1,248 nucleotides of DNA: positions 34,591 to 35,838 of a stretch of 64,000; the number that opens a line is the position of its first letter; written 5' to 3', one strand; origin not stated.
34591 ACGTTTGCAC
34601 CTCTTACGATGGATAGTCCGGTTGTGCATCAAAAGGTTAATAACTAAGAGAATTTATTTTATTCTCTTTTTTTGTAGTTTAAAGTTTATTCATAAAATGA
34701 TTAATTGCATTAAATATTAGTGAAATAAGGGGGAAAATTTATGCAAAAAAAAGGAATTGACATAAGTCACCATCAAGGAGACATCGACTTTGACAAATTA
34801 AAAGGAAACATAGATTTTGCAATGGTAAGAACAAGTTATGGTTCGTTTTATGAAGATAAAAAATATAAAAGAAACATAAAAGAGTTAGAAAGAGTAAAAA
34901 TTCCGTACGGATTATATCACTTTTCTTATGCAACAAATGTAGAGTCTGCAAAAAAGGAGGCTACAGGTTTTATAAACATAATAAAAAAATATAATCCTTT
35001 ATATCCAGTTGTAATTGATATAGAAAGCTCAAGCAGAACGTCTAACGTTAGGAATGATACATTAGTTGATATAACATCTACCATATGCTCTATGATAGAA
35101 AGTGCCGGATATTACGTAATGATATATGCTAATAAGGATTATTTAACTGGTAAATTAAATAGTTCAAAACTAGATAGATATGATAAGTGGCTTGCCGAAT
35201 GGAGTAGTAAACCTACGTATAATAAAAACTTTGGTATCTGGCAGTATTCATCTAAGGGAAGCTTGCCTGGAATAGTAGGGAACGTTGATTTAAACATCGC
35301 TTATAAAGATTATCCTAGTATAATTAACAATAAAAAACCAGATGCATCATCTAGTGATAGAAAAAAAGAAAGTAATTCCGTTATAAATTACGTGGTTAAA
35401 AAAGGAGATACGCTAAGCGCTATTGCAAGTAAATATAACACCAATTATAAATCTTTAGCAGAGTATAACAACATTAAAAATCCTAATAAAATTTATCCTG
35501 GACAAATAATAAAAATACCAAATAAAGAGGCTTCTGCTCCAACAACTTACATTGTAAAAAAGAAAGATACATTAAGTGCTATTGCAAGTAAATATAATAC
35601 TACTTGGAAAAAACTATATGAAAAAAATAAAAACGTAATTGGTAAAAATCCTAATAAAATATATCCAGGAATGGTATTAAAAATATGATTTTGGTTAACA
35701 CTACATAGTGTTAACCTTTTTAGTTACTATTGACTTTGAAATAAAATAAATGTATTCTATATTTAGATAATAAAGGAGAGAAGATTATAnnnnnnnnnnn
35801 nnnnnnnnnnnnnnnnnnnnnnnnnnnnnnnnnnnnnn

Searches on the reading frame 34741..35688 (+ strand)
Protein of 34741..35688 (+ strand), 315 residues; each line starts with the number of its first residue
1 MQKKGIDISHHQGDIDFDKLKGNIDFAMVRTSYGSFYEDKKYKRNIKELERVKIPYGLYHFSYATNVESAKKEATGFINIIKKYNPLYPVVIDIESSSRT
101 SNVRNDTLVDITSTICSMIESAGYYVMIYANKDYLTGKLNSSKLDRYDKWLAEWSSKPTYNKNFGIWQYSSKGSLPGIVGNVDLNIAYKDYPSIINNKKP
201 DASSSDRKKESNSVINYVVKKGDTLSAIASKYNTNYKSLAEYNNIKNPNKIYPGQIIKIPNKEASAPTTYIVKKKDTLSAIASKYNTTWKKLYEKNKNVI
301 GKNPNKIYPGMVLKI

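Call 62: search_protein_families(library=ncbifam, proteins=[window:34741-35688:+], max_evalue=0.00001)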
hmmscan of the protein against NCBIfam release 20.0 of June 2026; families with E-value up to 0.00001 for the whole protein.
window:34741-35688:+ (315 aa): 14 families
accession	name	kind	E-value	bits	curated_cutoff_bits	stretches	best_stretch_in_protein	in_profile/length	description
NF008399.0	PRK11198.1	equivalog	5.8e-19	69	134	2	208-262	89-148/149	peptidoglycan-binding protein LysM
TIGR02899.1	spore_safA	subfamily_domain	7.2e-18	64.3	67.85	2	219-260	1-43/44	SafA/ExsA family spore coat assembly protein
NF050804.1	CellDivDipMCaul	equivalog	1.3e-13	50.7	900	1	217-296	311-387/634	cell division endopeptidase DipM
NF008050.0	PRK10783.1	equivalog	3.8e-13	48.5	508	1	209-313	338-445/457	murein transglycosylase D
NF052398.1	Agg_Promo_Fact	equivalog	1.7e-12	47.9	170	1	213-266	28-80/202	aggregation-promoting factor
NF047755.1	LIC_10271_M23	exception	2.2e-12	47.2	180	1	209-264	19-74/207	LIC_10271 family cell wall hydrolase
NF040883.1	amid_act_ActS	equivalog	1.3e-09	37.7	375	1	204-265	23-84/242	amidase activator ActS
NF042931.1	SAG1386_EF1546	equivalog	7.3e-09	35.9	80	0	200-259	95-157/158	SAG1386/EF1546 family surface-associated protein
TIGR02907.1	spore_VI_D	equivalog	7.7e-09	35.6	169.85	0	217-260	302-344/344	stage VI sporulation protein D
NF010723.1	PRK14125.1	equivalog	2.4e-08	33.8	60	0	208-262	26-87/87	cell division suppressor protein YneA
NF047657.1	CellWlHdaseLepto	equivalog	2.1e-07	30.7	400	1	214-263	26-75/221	hypothetical protein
NF008123.1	PRK10871.1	equivalog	5.2e-07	29.4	311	1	207-287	97-179/365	murein hydrolase activator NlpD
NF004974.0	PRK06347.1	equivalog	9.9e-07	28.1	701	0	196-297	458-577/592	1,4-beta-N-acetylmuramoylhydrolase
NF041208.1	celldiv_DipM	equivalog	5.2e-06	25.9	740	0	185-268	162-235/419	cell division endopeptidase DipM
